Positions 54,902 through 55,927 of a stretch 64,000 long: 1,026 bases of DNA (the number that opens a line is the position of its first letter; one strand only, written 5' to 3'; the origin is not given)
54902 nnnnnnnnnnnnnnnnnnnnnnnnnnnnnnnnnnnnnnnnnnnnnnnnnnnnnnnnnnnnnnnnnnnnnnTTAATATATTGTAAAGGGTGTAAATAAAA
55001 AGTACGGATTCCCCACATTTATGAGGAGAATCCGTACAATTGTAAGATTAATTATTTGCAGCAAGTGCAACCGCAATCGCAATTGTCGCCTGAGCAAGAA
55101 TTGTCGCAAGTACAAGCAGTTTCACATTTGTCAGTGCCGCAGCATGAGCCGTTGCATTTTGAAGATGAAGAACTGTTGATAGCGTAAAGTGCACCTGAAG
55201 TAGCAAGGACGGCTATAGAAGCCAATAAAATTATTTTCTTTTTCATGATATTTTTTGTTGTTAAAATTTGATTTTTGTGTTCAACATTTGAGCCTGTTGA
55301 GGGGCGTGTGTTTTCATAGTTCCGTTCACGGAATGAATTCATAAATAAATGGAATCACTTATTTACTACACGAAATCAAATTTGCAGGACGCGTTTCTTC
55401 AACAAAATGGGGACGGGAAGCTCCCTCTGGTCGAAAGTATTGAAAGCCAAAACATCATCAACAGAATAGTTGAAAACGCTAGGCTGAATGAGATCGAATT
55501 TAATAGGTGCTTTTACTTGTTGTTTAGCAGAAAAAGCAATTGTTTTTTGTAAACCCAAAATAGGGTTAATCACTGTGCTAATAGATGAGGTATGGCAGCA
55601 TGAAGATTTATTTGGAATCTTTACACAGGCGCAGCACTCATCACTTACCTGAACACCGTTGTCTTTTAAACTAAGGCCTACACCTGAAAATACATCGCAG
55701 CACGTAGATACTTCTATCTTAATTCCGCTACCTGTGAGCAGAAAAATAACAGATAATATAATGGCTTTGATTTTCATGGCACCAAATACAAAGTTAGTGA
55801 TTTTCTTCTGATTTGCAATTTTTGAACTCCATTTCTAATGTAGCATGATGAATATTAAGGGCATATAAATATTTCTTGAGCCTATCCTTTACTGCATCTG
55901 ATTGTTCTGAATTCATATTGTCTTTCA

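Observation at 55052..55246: Signal-peptide-bearing, metallothionein-like 12-Cys mini-protein with its own terminator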

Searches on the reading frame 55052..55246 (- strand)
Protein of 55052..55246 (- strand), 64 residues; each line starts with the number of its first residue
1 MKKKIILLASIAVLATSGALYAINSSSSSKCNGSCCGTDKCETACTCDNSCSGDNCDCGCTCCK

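Call 3: search_protein_families(library=ncbifam, proteins=[window:55052-55246:-], max_evalue=0.01)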
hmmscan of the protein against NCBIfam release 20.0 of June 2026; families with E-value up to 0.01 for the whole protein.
window:55052-55246:- (64 aa): 0 families

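Call 4: search_protein_families(library=pfam, proteins=[window:55052-55246:-], max_evalue=0.01)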
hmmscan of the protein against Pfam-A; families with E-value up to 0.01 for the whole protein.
window:55052-55246:- (64 aa): 0 families

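Call 5: find_homologous_proteins(query=window:55052-55246:-, max_evalue=0.01)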
Query window:55052-55246:- (64 aa): 1 proteins with E <= 0.01 among 1 candidates.
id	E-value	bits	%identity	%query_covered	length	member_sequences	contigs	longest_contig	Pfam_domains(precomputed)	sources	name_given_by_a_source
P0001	1.4e-31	125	100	100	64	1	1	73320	-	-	-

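Call 9: find_encoding_contigs(protein=window:55052-55246:-, flank=10000, max_places=6)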
Protein window:55052-55246:- (64 aa): no gene with exactly this product is on record in the collection.

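Call 17: search_protein_representatives(protein=window:55052-55246:-)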
Query: 64 residues. Proteins with E-value up to 0.001 (for the whole library): 5; up to 1e-10: 1; up to 1e-30: 0. The best 5 are listed.
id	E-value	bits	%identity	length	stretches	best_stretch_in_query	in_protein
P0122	2.1e-19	84.8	62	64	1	1-64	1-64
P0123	4.9e-08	48.9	57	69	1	1-64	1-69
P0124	5.1e-08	48.9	56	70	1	1-64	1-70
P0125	1.4e-06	44.3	53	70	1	1-64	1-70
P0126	7.3e-06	42.1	42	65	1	1-64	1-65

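Call 20: find_related_loci(query=A1, collection=genome_contigs, flank=6000)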
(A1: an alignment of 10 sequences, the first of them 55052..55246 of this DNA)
Query A1 (64 aa) in genome_contigs; peptide patterns used: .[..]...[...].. (x = any residue, [..] = any of these).
138 stretches matched a pattern; 12 encode a relative of the query (tblastn E <= 1e-3); 12 distinct loci.
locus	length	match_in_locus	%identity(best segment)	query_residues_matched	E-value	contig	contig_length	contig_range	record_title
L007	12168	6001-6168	74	7-64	6e-23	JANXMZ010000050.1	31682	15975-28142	MAG: Bacteroidetes bacterium isolate 338R_concoct_99_sub 338R_k141_26867, whole genome shotgun sequence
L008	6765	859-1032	64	7-64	1e-22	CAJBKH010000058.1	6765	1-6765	MAG: uncultured Bacteroidetes bacterium isolate Loc090116-8m_bin-0637 genome assembly, contig: bin-0637:058/402, whole g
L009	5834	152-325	64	7-64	4e-22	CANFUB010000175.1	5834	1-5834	MAG: Bacteroidetes bacterium isolate Jr-16oct17-287 genome assembly, contig: Jr-16oct17-C25921, whole genome shotgun seq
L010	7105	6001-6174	66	7-64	5e-22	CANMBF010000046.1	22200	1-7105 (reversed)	MAG: Bacteroidetes bacterium isolate ZE-17mar17-168 genome assembly, contig: ZE-17mar17-C1759, whole genome shotgun sequ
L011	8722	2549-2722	48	1-52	1e-12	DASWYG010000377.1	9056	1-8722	MAG TPA_asm: Bacteroidia bacterium isolate SMAG_U3705 k141_552282, whole genome shotgun sequence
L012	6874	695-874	55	1-55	4e-10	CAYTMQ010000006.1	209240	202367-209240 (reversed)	MAG TPA_asm: uncultured Chitinophaga sp. isolate SRP292972_co1_79 genome assembly, contig: NODE_86_length_209240_cov_9.6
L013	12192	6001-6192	45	1-58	9e-10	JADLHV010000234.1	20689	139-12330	MAG: Bacteroidia bacterium isolate SJ489 c_000001625376, whole genome shotgun sequence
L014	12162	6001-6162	44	7-55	8e-9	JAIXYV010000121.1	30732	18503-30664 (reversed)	MAG: Bacteroidetes bacterium isolate D8_MAG_00028 pond_D8_MAG_00028_000000000090, whole genome shotgun sequence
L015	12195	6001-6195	45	1-58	3e-8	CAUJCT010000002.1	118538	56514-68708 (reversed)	MAG: Bacteroidota bacterium isolate KLAP35 genome assembly, contig: KLAP35_302383, whole genome shotgun sequence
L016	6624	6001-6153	49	10-55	4e-8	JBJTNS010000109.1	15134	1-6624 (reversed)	MAG: Chitinophagaceae bacterium isolate samp_4450_semibin_108 samp_4450_731243, whole genome shotgun sequence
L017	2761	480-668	43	1-58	9e-7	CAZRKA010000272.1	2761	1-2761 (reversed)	MAG TPA_asm: uncultured Chitinophaga sp. isolate SRP329715_co2_7 genome assembly, contig: NODE_68031_length_2761_cov_5.5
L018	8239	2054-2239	37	1-58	6e-6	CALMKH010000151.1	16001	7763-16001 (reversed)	MAG TPA_asm: uncultured Bacteroidetes bacterium isolate SRR6670123_bin.51_CONCOCT_v1.1_MAG genome assembly, contig: ERZ5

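Call 39: find_related_loci(query=A1, collection=metagenome_contigs, flank=4000)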
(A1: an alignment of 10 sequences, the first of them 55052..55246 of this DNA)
Query A1 (64 aa) in metagenome_contigs; peptide patterns used: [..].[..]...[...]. (x = any residue, [..] = any of these).
600 stretches matched a pattern (row limit reached: there are more); 1 encode a relative of the query (tblastn E <= 1e-3); 1 distinct loci.
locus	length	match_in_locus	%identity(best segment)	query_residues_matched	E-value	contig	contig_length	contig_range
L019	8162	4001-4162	48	7-55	9e-10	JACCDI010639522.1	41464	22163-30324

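Call 46: search_dna_similar(query=window:55052-55246:-, collection=plasmids, mode=protein, max_evalue=0.01, max_rows=15)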
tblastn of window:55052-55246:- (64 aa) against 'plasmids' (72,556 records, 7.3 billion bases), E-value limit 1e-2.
No match.

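Call 48: search_protein_families(library=pfam, proteins=[window:55052-55246:-], max_evalue=10)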
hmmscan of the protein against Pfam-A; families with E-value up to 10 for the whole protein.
window:55052-55246:- (64 aa): 1 family
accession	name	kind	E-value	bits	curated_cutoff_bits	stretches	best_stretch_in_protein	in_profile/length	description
PF09610.15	Myco_arth_vir_N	-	0.16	12.7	22.4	1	2-19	8-25/32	Mycoplasma virulence signal region (Myco_arth_vir_N)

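Call 49: search_protein_families(library=ncbifam, proteins=[window:55052-55246:-], max_evalue=10)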
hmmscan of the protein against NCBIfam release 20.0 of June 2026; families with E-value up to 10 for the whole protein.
window:55052-55246:- (64 aa): 2 families
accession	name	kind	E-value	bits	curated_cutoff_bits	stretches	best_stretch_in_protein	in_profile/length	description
TIGR01653.1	lactococcin_972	subfamily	0.02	15.1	32.1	1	1-33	1-34/97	lactococcin 972 family bacteriocin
TIGR04523.1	Mplasa_alph_rch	subfamily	2.6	5.8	270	1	1-21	1-21/745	helix-rich protein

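Call 50: search_solved_structures(query=A1, max_evalue=10, show_alignments=3)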
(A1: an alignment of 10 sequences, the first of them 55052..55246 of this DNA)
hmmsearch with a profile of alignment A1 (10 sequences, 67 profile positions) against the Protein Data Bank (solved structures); distinct sequences matched with E-value up to 10: 1.
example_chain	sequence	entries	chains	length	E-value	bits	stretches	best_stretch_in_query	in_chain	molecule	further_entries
1apo_A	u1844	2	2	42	6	10.7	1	29-60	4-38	EGF-LIKE MODULE OF BLOOD COAGULATION FACTOR X | COAGULATION FACTOR X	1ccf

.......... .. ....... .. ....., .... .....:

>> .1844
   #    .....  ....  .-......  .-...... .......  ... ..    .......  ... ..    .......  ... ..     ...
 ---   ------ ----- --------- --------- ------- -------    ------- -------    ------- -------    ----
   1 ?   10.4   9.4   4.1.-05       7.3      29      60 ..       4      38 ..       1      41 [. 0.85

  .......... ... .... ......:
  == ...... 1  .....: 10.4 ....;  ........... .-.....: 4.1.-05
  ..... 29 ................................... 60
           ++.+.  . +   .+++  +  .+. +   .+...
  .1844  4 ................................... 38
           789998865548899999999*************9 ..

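Call 53: predict_structure(protein=window:55052-55246:-)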
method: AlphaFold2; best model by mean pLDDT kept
length: 64 residues; sequences in the alignment: 1
mean_pLDDT: 48.5   pTM: 0.18
mean pLDDT of the five models: 48.5, 45.9, 45.0, 42.9, 41.7
residues with pLDDT >= 90: 0; 70-90: 0; 50-70: 27; < 50: 37
segments of 3 or more residues with pLDDT < 50: 18-34, 36-38, 42-44, 59-64
pLDDT, mean of each block of 10 residues (from residue 1): 57 50 43 47 49 49 38
secondary structure: DSSP gave nothing for this model
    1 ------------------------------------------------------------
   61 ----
elements in order:

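Call 55: search_protein_families(library=pfam, proteins=[L011:34-1620:+, L011:5971-7407:+, L011:7409-8425:+, L011:5045-5596:-, L012:2930-4318:-, L012:4324-4986:-, L012:5767-6861:-, L016:3933-5333:+, L016:1723-3189:+], max_evalue=0.001)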
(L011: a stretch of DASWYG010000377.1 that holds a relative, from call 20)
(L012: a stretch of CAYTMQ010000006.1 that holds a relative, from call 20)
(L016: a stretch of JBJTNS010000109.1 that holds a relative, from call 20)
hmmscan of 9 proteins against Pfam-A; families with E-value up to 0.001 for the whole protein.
L011:34-1620:+ (528 aa): 2 families
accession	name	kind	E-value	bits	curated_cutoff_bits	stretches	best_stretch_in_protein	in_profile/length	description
PF01103.29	Omp85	-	3.3e-09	37.1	24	1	202-497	1-290/325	Omp85 superfamily domain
PF07244.20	POTRA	-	0.00011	23.2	21.3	1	97-163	3-78/79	Surface antigen variable number repeat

L011:5971-7407:+ (478 aa): 1 family
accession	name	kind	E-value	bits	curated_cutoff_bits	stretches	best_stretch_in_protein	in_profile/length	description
PF03062.24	MBOAT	-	2.2e-29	103.3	27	1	131-380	58-331/337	MBOAT, membrane-bound O-acyltransferase family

L011:7409-8425:+ (338 aa): 0 families

L011:5045-5596:- (183 aa): 3 families
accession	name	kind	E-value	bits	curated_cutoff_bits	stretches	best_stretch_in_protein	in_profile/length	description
PF13302.13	Acetyltransf_3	-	4.1e-19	70.1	25.4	1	10-150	1-138/138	Acetyltransferase (GNAT) domain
PF13420.13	Acetyltransf_4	-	1.7e-10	41.6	24.3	1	17-169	5-154/155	Acetyltransferase (GNAT) domain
PF00583.31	Acetyltransf_1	-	2.7e-07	31.3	20.7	1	34-149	9-116/116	Acetyltransferase (GNAT) family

L012:2930-4318:- (462 aa): 1 family
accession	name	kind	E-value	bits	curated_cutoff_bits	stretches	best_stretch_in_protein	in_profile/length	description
PF01103.29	Omp85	-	3.3e-11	43.7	24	1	134-435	1-292/325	Omp85 superfamily domain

L012:4324-4986:- (220 aa): 1 family
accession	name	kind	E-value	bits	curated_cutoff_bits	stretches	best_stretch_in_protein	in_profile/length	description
PF00571.33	CBS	-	7e-08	33.1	24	0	71-118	9-56/57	CBS domain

L012:5767-6861:- (364 aa): 0 families

L016:3933-5333:+ (466 aa): 1 family
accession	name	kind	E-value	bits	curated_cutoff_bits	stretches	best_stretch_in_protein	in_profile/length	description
PF01103.29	Omp85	-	2e-09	37.9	24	1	139-434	1-289/325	Omp85 superfamily domain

L016:1723-3189:+ (488 aa): 1 family
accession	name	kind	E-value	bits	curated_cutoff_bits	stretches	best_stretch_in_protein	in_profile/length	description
PF18990.6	DUF5723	-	1.9e-23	84.2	26.8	1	53-439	10-376/376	Family of unknown function (DUF5723)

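Call 70: predict_structure(alignment_id=A2)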
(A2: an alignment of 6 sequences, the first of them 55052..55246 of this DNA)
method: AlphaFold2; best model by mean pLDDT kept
length: 64 residues; sequences in the alignment: 6
mean_pLDDT: 49.3   pTM: 0.17
mean pLDDT of the five models: 49.3, 46.5, 46.0, 43.6, 41.0
residues with pLDDT >= 90: 0; 70-90: 0; 50-70: 32; < 50: 32
segments of 3 or more residues with pLDDT < 50: 18-32, 40-43, 61-64
pLDDT, mean of each block of 10 residues (from residue 1): 52 51 45 49 50 50 45
secondary structure, 60 per line:
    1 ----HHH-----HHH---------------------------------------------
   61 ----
elements in order:

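Call 81: find_encoding_contigs(protein=P0126, flank=5000, max_places=2)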
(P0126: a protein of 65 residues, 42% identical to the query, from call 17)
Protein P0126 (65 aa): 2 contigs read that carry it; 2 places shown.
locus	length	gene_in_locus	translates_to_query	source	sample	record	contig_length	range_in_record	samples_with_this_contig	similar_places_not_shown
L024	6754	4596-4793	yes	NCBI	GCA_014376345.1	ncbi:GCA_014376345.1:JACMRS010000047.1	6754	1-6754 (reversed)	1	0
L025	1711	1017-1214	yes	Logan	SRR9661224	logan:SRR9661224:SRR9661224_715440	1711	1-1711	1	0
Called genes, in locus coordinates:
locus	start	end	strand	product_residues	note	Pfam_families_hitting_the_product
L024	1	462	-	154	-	PF00579:tRNA-synt_1b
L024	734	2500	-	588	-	PF00664:ABC_membrane, PF00005:ABC_tran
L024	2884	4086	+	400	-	PF00270:DEAD, PF04851:ResIII, PF00271:Helicase_C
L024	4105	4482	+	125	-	PF26622:DUF8199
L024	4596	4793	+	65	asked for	-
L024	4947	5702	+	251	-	PF00106:adh_short, PF08659:KR, PF23441:SDR (weak), PF13561:adh_short_C2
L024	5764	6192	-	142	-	PF00011:HSP20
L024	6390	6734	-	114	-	PF01638:HxlR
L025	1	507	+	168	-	?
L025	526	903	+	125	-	PF26622:DUF8199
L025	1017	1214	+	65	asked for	-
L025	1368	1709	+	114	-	?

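Call 82: find_encoding_contigs(protein=P0123, flank=5000, max_places=2)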
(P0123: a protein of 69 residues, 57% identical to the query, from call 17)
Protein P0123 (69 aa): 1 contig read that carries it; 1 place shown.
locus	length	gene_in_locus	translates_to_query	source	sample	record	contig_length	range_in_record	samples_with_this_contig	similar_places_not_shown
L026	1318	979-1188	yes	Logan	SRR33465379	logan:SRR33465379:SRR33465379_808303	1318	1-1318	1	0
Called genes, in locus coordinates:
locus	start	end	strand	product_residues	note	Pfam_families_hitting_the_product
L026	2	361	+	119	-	?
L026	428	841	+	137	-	PF26622:DUF8199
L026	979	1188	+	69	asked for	-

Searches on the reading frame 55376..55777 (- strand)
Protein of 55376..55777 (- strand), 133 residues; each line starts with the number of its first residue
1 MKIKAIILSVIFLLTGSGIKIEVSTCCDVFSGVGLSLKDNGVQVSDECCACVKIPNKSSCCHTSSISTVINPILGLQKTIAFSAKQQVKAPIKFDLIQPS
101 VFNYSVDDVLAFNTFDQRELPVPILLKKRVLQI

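Call 3: search_protein_families(library=ncbifam, proteins=[window:55376-55777:-], max_evalue=0.01)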
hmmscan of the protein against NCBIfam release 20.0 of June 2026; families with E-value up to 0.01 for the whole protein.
window:55376-55777:- (133 aa): 1 family
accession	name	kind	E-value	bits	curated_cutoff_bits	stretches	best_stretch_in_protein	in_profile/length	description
NF047658.1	HYC_CC_PP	subfamily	0.00024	21.6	28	1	2-88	2-87/131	HYC_CC_PP family protein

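Call 4: search_protein_families(library=pfam, proteins=[window:55376-55777:-], max_evalue=0.01)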
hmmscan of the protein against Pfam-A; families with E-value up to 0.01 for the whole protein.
window:55376-55777:- (133 aa): 0 families

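Call 27: find_homologous_proteins(query=window:55376-55777:-, max_evalue=0.001)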
Query window:55376-55777:- (133 aa): 3 proteins with E <= 0.001 among 9 candidates.
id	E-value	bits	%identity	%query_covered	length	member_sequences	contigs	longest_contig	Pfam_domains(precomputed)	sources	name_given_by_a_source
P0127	2.5e-79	281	100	100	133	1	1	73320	PF26622.1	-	-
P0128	3.8e-72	258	89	100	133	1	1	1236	PF26622.1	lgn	-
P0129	3.9e-46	174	63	100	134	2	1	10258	PF26622.1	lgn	-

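Call 45: search_dna_similar(query=window:55376-55777:-, collection=plasmids, mode=protein, max_evalue=0.01, max_rows=15)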
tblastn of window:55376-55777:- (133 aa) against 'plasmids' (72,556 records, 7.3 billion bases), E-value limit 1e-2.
No match.

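Call 72: search_solved_structures(query=window:55376-55777:-, max_evalue=10, show_alignments=1)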
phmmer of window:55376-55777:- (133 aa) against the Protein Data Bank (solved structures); distinct sequences matched with E-value up to 10: 0.

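Call 77: search_protein_families(library=ncbifam, alignment_id=A4, max_evalue=1)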
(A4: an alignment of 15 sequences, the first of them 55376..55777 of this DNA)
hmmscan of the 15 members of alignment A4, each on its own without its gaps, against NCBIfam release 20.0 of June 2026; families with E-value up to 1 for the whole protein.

A. member 1, window:55376-55777:- (133 aa): 1 family
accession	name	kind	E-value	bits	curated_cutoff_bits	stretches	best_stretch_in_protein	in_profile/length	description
NF047658.1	HYC_CC_PP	subfamily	0.00024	21.6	28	1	2-88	2-87/131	HYC_CC_PP family protein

B. families by the number of members that match (of 15 scanned): 4 families
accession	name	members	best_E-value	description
NF047658.1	HYC_CC_PP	15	1.2e-09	HYC_CC_PP family protein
NF003070.0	PRK03995.1-1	1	0.013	D-aminoacyl-tRNA deacylase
NF007200.0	PRK09621.1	1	0.035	ATP synthase subunit C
TIGR04128.1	exoso_Fjoh_1448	1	0.058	exosortase family protein XrtF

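Call 78: search_protein_families(library=pfam, alignment_id=A4, max_evalue=1)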
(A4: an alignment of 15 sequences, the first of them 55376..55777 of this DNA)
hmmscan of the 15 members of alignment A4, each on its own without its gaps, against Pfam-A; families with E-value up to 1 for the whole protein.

A. member 1, window:55376-55777:- (133 aa): 0 families

B. families by the number of members that match (of 15 scanned): 4 families
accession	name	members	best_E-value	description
PF15967.10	Nucleoporin_FG2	1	0.0053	Nucleoporin FG repeated region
PF06453.16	LT-IIB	1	0.026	Type II heat-labile enterotoxin , B subunit (LT-IIB)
PF21113.2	LarA_C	1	0.1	Lactate racemase C-terminal domain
PF09445.16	Methyltransf_15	1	0.18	RNA cap guanine-N2 methyltransferase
